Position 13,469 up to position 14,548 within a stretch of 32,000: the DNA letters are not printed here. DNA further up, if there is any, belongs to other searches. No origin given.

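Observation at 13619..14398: Exported, basic, hyper-cysteine-rich repeat protein built from CxxC knuckles, with no family I recognise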

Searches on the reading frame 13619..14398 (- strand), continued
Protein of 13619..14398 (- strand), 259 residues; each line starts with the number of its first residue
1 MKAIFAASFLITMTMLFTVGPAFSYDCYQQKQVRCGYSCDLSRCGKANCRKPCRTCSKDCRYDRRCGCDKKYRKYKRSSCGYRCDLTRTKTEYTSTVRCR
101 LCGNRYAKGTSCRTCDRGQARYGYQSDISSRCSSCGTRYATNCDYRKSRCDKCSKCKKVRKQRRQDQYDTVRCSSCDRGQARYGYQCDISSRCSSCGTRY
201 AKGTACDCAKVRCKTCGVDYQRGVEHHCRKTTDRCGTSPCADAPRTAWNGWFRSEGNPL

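Call 64: fold_search(model_id=the predicted structure, library=pdb)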
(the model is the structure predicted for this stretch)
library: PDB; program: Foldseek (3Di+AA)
matches with E <= 10: 124; with E <= 0.001: 0
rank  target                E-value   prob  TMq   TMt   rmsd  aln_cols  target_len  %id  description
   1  9vcd_MODEL_1_A        8.7e-01  0.20  0.12  0.34   8.6        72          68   12  N-terminal dimeric C2H2-domain of Drosophila melanogaster IMZF protein (released 2026-01-28)
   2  3cqz_I                1.9e+00  0.06  0.09  0.16  10.4        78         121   12  Crystal structure of 10 subunit RNA polymerase II in complex with the inhibitor alpha-amanitin (released 2008-07-22)
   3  8yt8_B                1.9e+00  0.02  0.10  0.10  35.1       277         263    9  Cryo-EM structure of the dystrophin glycoprotein complex (released 2024-12-11)
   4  9g2b_I                2.2e+00  0.04  0.06  0.15  19.6        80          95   21  Yeast RNA polymerase I elongation complex stalled by an apurinic site, 12-subunit (released 2025-06-18)
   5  8him_I                2.4e+00  0.05  0.08  0.18  14.4        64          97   14  A cryo-EM structure of B. oleracea RNA polymerase V elongation complex at 2.73 Angstrom (released 2023-03-22)
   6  7aoi_AY               2.7e+00  0.30  0.11  0.08   5.9        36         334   14  Trypanosoma brucei mitochondrial ribosome large subunit assembly intermediate (released 2020-12-02)
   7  2kol_MODEL_1_A        2.7e+00  0.09  0.10  0.28  17.8        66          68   12  Solution structure of human SDF1-alpha H25R (released 2010-10-06)
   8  6xre_I                3.1e+00  0.10  0.08  0.15   5.9        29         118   21  Structure of the p53/RNA polymerase II assembly (released 2021-03-24)
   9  3qt1_I                3.1e+00  0.09  0.08  0.32   5.6        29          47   17  RNA polymerase II variant containing A Chimeric RPB9-C11 subunit (released 2011-03-23)
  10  3hph_A                3.3e+00  0.21  0.10  0.13   7.1        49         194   12  Closed tetramer of Visna virus integrase (residues 1-219) in complex with LEDGF IBD (released 2009-07-28)
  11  5oik_I                3.5e+00  0.10  0.08  0.15   5.7        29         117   21  Structure of an RNA polymerase II-DSIF transcription elongation complex (released 2017-09-13)
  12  3cez_A                3.7e+00  0.28  0.10  0.18   1.6        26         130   23  Crystal structure of methionine-R-sulfoxide reductase from Burkholderia pseudomallei (released 2008-03-18)
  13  3cxk_A                3.7e+00  0.28  0.10  0.18   1.6        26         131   23  1.7 A Crystal structure of methionine-R-sulfoxide reductase from Burkholderia pseudomallei: crystallization in a micro (released 2008-05-27)
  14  3hph_D                3.7e+00  0.20  0.10  0.13   7.1        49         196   12  Closed tetramer of Visna virus integrase (residues 1-219) in complex with LEDGF IBD (released 2009-07-28)
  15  5t3a                  3.7e+00  0.16  0.10  0.12   9.0        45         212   18  Maedi-Visna virus (MVV) integrase CCD-CTD (residues 60-275) (released 2017-01-18)
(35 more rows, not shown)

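Call 69: find_related_loci(query=A6, collection=metagenome_contigs, flank=6000)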
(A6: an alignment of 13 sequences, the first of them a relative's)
Query A6 (256 aa) in metagenome_contigs; peptide patterns used: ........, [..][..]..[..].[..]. (x = any residue, [..] = any of these).
96 stretches matched a pattern; 2 encode a relative of the query (tblastn E <= 1e-3); 2 distinct loci.
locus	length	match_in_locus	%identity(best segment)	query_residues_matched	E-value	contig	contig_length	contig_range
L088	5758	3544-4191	56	1-256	6e-88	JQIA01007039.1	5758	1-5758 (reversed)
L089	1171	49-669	59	1-256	5e-95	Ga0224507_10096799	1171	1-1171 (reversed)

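Call 70: predict_structure(alignment_id=A5)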
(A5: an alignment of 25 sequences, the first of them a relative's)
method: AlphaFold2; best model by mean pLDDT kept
length: 256 residues; sequences in the alignment: 25
mean_pLDDT: 60.6   pTM: 0.27
mean pLDDT of the five models: 60.6, 60.1, 60.0, 57.7, 57.4
residues with pLDDT >= 90: 21; 70-90: 71; 50-70: 56; < 50: 108
segments of 3 or more residues with pLDDT < 50: 21-96, 208-236
pLDDT, mean of each block of 10 residues (from residue 1): 64 60 41 43 41 41 44 44 34 49 92 92 84 70 61 60 76 78 82 85 58 45 44 45 72 79
secondary structure, 60 per line:
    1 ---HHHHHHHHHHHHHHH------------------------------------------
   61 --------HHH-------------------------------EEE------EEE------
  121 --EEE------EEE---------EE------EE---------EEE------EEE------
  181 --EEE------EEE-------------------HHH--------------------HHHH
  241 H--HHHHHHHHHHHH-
elements in order: H4-18 E103-105 E112-114 E123-125 E132-134 E163-165 E172-174 E183-185 E192-194 H237-241 H244-255

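Call 77: fold_search(model_id=the predicted structure, library=pdb)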
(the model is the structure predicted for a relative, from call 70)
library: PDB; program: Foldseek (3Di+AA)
matches with E <= 10: 151; with E <= 0.001: 0
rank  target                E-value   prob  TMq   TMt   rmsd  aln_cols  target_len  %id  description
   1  7m4m_A                2.3e-02  0.20  0.13  0.14  13.3       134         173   19  Crystal structure of RBR E3 ligase RNF216 with ubiquitin (released 2022-01-05)
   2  6sc9_A                1.1e-01  0.10  0.09  0.07  12.6       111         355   14  dAb3/HOIP-RBR-HOIPIN-8 (released 2019-11-27)
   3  5lpi_B                2.9e-01  0.15  0.11  0.18  15.4       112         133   17  Structure of the zinc finger array of Cep104 (released 2017-01-11)
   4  6sc5_A                2.9e-01  0.07  0.09  0.08  12.9       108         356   14  dAb3/HOIP-RBR-Ligand2 (released 2019-11-27)
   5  6sc6_A                3.1e-01  0.07  0.09  0.08  12.6       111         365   14  dAb3/HOIP-RBR apo structure (released 2019-11-27)
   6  5g5l_I                3.3e-01  0.06  0.06  0.14  21.0       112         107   18  RNA polymerase I-Rrn3 complex at 4.8 A resolution (released 2016-07-27)
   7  5n5y_I                3.5e-01  0.06  0.07  0.15  20.2       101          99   20  Cryo-EM structure of RNA polymerase I in complex with Rrn3 and Core Factor (Orientation III) (released 2017-04-05)
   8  4c2m_I                3.7e-01  0.04  0.06  0.12  21.2       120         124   18  Structure of RNA polymerase I at 2.8 A resolution (released 2013-10-23)
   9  8oqh_A                4.3e-01  0.08  0.07  0.19  17.6       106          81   12  Structure of the cytosolic domain of lysosome-associated TMEM55B (released 2023-11-29)
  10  9qm9_A                4.6e-01  0.08  0.07  0.20  17.2       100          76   12  TMEM55B tandem RING-like domains in complex with RILPL1 C-terminal peptide (released 2025-08-20)
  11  7uhy_B                5.2e-01  0.08  0.07  0.03  16.7        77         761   16  Human GATOR2 complex (released 2022-07-20)
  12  4c2m_X                6.4e-01  0.03  0.06  0.12  21.0       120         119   17  Structure of RNA polymerase I at 2.8 A resolution (released 2013-10-23)
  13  7yuj_B                8.3e-01  0.04  0.06  0.10  20.2       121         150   16  Crystal structure of HOIL-1L(365-510) (released 2023-08-30)
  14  5edv_B                8.9e-01  0.08  0.13  0.11  11.6       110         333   15  Structure of the HOIP-RBR/UbcH5B~ubiquitin transfer complex (released 2016-01-20)
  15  7qbg_D                1.0e+00  0.06  0.07  0.17  14.0        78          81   18  TC:CD320 in complex with nanobody TC-Nb4 (released 2022-03-16)
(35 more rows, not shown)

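Call 85: search_protein_families(library=ncbifam, proteins=[P0128, P0004, P0126], max_evalue=1)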
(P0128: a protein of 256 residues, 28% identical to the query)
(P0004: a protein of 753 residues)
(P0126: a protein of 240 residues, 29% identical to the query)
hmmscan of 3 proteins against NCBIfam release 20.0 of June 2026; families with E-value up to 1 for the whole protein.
P0128 (256 aa): 0 families

P0004 (753 aa): 0 families

P0126 (240 aa): 0 families
